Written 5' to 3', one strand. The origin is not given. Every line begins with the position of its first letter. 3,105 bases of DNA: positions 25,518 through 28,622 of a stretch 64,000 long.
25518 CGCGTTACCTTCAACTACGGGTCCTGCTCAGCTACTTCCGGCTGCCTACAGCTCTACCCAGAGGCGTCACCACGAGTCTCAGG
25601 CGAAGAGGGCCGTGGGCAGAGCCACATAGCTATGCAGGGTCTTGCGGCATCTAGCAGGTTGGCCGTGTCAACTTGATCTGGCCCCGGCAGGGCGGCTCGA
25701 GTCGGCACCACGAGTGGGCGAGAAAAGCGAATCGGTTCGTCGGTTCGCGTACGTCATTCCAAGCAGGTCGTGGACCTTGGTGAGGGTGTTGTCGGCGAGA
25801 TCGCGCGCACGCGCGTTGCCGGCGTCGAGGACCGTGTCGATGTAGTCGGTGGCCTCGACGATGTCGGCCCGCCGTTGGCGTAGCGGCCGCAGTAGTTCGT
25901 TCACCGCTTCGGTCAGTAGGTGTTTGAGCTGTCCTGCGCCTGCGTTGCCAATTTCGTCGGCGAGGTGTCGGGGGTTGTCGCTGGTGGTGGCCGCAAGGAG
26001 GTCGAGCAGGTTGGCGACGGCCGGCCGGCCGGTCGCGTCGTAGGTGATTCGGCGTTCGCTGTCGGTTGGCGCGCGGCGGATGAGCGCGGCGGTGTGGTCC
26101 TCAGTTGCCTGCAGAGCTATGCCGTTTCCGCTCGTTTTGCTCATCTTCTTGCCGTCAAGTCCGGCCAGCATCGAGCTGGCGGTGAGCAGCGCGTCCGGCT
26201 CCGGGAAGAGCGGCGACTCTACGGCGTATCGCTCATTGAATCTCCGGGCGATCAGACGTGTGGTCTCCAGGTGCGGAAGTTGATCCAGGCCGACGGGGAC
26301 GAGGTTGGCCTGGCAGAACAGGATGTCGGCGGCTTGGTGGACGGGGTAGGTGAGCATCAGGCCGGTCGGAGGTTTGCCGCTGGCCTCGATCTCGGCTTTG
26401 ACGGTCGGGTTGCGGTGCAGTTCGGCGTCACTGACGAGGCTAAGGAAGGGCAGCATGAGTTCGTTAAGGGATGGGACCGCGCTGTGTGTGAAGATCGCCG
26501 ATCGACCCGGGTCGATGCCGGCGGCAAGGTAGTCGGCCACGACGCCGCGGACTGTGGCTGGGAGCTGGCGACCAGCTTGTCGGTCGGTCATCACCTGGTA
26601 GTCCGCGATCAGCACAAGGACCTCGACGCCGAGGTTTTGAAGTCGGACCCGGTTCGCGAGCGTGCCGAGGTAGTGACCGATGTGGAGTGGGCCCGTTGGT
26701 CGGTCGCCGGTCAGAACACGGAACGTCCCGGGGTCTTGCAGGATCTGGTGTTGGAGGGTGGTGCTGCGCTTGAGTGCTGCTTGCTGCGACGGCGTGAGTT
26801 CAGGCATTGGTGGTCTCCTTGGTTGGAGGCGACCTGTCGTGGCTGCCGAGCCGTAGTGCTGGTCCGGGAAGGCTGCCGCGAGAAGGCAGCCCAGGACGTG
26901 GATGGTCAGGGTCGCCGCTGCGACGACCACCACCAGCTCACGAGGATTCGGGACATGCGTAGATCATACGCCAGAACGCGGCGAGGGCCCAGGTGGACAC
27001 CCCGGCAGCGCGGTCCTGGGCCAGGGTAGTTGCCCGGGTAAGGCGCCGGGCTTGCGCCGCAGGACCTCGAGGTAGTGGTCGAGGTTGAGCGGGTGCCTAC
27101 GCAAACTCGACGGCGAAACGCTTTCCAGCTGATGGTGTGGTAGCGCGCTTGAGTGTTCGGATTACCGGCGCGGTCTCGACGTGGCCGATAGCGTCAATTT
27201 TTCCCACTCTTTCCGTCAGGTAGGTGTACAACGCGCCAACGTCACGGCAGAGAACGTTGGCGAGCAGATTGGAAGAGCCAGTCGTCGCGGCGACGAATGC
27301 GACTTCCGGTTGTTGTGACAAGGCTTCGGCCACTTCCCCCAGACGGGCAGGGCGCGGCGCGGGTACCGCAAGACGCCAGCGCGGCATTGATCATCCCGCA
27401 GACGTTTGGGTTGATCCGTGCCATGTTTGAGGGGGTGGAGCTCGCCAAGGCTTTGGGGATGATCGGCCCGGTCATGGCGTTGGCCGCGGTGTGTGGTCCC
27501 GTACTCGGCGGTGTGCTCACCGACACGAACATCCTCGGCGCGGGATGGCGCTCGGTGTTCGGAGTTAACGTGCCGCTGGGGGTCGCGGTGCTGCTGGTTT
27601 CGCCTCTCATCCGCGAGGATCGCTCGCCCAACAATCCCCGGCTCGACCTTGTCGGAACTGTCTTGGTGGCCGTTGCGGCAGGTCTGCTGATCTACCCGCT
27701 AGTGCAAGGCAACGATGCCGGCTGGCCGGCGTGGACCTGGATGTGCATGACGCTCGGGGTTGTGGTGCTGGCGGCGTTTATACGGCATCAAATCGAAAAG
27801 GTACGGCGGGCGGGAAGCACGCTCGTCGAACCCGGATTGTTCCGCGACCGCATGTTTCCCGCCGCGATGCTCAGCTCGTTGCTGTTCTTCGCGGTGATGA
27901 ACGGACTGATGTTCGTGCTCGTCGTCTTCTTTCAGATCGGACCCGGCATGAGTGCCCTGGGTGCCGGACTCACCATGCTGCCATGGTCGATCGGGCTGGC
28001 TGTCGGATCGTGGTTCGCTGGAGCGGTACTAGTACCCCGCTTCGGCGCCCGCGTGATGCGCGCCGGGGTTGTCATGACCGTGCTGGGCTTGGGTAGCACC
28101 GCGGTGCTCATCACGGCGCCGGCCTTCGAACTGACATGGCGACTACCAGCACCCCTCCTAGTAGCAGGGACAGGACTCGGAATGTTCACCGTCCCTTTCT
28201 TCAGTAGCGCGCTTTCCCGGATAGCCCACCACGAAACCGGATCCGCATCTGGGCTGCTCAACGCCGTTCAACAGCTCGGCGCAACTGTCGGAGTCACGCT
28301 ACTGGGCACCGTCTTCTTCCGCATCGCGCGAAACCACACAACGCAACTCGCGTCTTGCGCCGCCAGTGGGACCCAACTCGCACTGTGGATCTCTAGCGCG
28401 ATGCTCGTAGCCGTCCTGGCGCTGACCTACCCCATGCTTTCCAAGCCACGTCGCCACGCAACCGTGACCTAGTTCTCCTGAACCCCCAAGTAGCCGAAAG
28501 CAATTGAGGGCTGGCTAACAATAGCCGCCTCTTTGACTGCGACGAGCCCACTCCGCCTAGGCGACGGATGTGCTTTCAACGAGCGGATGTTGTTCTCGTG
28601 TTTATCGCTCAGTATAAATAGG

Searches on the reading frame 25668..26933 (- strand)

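Call 68: search_protein_families(library=pfam, proteins=[window:25668-26933:-], max_evalue=0.001)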
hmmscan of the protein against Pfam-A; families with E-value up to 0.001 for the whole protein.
window:25668-26933:- (421 aa): 1 family
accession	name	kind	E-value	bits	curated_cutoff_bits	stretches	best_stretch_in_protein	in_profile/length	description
PF00579.31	tRNA-synt_1b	-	1.1e-53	183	21.1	1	70-348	5-291/292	tRNA synthetases class I (W and Y)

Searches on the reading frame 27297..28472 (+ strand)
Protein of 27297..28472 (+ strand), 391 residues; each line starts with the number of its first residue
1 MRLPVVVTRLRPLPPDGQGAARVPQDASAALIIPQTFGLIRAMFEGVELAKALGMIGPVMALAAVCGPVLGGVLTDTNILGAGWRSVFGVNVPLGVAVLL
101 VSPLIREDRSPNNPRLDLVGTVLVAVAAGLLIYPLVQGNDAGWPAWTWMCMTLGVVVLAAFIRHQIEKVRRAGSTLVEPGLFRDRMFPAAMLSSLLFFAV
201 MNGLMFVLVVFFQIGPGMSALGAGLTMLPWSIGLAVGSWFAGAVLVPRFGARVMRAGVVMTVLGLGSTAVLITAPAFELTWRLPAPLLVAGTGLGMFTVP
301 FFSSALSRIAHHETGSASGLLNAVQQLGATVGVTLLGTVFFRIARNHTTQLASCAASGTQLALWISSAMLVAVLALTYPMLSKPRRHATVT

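Call 68: search_protein_families(library=pfam, proteins=[window:27297-28472:+], max_evalue=0.001)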
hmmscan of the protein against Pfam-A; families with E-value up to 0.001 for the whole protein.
window:27297-28472:+ (391 aa): 1 family
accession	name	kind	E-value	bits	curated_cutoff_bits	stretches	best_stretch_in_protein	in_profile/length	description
PF07690.21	MFS_1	-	3.5e-21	75.9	33.4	1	20-332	90-346/347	Major Facilitator Superfamily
